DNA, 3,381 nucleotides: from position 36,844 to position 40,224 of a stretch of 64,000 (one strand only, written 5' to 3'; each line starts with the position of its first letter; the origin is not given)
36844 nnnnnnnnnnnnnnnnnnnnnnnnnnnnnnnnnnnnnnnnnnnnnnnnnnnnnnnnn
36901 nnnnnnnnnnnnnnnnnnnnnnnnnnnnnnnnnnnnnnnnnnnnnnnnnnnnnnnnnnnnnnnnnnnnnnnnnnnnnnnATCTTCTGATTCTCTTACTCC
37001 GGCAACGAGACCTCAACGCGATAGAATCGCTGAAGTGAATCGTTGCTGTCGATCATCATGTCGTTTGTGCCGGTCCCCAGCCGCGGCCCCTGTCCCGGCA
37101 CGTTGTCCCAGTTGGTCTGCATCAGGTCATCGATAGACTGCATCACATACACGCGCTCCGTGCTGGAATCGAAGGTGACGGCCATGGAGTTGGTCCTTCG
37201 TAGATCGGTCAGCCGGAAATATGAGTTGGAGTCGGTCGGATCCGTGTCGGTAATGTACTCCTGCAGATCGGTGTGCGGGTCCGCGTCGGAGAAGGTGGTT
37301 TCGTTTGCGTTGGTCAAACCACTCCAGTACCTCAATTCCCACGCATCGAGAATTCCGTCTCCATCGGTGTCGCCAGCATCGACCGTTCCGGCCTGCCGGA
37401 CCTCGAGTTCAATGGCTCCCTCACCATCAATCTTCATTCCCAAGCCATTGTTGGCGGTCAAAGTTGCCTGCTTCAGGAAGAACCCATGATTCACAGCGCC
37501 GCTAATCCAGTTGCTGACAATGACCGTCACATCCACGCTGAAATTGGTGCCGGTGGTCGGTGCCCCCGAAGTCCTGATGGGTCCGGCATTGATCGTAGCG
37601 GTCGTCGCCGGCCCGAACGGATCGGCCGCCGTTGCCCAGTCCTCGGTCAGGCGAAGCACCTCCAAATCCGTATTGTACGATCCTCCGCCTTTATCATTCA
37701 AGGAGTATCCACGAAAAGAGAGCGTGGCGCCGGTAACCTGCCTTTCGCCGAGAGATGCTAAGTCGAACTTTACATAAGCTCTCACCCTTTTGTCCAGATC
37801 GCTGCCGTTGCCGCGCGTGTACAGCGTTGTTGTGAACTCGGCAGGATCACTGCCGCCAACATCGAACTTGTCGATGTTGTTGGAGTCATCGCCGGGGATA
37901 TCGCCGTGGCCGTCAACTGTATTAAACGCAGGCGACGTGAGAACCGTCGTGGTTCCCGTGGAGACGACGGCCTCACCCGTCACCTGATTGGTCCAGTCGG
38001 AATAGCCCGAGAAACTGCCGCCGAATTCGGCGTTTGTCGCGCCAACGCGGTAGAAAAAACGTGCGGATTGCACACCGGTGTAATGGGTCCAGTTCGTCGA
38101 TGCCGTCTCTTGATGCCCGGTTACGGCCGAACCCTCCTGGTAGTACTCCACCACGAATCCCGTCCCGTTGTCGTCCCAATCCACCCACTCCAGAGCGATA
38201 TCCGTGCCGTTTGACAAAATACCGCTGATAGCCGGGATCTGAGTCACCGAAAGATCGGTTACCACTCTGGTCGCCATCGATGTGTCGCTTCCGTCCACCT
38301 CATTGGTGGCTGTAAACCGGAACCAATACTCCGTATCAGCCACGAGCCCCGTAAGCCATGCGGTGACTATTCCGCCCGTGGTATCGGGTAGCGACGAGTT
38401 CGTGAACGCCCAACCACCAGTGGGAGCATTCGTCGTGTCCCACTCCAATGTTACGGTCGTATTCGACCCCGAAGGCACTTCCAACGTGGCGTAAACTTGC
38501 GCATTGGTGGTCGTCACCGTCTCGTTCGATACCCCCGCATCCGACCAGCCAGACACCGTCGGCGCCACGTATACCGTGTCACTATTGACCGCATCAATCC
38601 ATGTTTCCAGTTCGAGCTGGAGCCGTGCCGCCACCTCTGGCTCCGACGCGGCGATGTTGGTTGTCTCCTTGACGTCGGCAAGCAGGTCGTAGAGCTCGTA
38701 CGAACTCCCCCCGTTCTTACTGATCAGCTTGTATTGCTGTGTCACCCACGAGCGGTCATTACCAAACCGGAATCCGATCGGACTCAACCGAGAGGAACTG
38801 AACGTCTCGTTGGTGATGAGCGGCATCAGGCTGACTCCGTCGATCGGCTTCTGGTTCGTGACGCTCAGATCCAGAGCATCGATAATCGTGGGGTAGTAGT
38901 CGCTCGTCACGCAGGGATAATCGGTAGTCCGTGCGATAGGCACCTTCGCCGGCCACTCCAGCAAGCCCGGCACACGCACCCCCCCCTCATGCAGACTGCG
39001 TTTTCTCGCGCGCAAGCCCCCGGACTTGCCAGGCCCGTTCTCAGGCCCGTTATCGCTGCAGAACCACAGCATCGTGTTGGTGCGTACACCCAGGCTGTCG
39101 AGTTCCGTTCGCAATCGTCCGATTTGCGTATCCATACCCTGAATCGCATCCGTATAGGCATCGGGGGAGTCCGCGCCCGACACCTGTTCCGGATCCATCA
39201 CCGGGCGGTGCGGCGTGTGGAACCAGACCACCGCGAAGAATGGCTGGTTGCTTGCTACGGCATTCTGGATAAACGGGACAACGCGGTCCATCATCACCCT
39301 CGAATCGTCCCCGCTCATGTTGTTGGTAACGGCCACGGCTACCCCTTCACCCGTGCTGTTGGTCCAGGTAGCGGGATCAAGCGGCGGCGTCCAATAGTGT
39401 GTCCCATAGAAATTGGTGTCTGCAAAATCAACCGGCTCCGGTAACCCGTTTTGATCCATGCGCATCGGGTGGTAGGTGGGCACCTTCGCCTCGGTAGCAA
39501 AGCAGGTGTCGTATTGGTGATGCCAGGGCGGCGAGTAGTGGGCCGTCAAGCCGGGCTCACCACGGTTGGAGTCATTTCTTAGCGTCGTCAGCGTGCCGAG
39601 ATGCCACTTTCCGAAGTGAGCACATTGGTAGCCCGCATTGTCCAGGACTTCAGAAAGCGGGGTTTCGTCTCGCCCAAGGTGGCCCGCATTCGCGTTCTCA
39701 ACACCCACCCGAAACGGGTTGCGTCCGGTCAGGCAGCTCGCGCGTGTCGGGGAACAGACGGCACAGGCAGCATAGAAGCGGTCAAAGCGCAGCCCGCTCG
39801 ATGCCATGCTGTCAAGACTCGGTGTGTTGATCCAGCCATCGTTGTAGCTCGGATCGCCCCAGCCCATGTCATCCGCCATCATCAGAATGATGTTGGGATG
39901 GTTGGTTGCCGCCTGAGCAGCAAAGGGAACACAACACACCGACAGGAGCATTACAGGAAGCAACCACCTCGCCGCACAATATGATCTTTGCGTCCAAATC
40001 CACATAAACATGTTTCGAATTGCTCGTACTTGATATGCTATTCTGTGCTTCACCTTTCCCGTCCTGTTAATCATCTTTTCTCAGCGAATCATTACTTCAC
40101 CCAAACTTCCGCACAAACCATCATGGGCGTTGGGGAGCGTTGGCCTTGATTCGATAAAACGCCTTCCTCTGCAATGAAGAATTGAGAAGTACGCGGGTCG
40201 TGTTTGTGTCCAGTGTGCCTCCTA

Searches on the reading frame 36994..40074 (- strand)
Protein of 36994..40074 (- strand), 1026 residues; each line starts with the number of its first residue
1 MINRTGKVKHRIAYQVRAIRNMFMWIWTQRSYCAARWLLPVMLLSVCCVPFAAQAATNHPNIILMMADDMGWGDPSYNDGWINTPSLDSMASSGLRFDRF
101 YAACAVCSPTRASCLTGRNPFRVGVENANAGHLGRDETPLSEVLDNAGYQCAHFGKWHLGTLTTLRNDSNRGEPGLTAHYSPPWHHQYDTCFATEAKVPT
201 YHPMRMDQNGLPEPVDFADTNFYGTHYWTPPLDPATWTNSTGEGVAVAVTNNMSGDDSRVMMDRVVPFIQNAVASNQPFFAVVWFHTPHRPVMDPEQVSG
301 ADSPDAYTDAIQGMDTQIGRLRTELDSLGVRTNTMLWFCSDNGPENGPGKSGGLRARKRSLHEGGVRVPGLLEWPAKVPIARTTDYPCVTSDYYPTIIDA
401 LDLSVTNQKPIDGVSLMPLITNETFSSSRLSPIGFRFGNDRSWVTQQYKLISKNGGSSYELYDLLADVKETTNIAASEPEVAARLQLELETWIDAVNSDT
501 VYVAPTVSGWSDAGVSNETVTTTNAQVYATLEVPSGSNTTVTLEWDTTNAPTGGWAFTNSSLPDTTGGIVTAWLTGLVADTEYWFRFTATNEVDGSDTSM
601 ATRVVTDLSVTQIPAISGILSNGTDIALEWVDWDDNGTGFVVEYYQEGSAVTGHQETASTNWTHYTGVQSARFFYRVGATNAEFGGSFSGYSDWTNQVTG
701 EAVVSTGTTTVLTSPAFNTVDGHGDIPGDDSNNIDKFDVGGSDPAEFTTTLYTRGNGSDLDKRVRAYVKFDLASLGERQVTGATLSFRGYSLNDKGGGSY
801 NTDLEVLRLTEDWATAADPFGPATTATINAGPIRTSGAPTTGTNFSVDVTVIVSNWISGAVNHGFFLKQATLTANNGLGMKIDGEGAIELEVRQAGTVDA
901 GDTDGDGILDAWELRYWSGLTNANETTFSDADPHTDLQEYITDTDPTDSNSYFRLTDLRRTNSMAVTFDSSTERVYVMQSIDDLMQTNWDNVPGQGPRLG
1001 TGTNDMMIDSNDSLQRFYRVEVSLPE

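Call 6: search_protein_families(library=pfam, proteins=[window:36994-40074:-], max_evalue=0.001)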
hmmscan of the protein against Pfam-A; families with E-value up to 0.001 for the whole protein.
window:36994-40074:- (1026 aa): 2 families
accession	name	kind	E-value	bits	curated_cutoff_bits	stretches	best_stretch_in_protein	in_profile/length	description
PF00884.28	Sulfatase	-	4.2e-42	144.9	25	1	60-402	1-300/301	Sulfatase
PF16347.10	SGSH_C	-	3.3e-09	37.5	29.3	1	358-489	8-148/154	N-sulphoglucosamine sulphohydrolase, C-terminal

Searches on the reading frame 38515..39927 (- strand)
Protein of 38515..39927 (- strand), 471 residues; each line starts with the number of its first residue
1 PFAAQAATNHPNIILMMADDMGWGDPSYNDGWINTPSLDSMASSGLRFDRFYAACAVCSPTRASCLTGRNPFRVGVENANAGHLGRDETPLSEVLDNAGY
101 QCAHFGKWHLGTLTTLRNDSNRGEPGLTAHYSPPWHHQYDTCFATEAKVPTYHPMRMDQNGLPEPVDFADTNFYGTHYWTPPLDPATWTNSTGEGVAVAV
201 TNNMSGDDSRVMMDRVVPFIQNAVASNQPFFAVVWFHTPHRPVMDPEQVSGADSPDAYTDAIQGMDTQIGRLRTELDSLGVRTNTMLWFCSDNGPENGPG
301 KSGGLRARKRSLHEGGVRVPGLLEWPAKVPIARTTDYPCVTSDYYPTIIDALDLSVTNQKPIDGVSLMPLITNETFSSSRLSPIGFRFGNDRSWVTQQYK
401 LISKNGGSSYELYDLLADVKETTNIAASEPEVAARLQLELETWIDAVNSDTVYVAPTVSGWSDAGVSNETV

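Call 72: search_solved_structures(query=window:38515-39927:-, max_evalue=1e-40)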
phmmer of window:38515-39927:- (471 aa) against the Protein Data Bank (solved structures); distinct sequences matched with E-value up to 1e-40: 4.
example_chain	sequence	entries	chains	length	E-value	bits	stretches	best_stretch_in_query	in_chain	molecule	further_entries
7stt_A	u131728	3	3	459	2e-47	165.4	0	261-455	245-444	N-acetylgalactosamine-6-sulfatase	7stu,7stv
9fo1_A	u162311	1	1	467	2e-43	152.2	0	256-457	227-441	k-carrageenan sulfatase S1_16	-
3ed4_A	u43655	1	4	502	4e-42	147.9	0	5-112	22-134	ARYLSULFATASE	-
6ust_A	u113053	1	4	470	1.5e-41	146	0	254-444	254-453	N-acetylgalactosamine 6-sulfate sulfatase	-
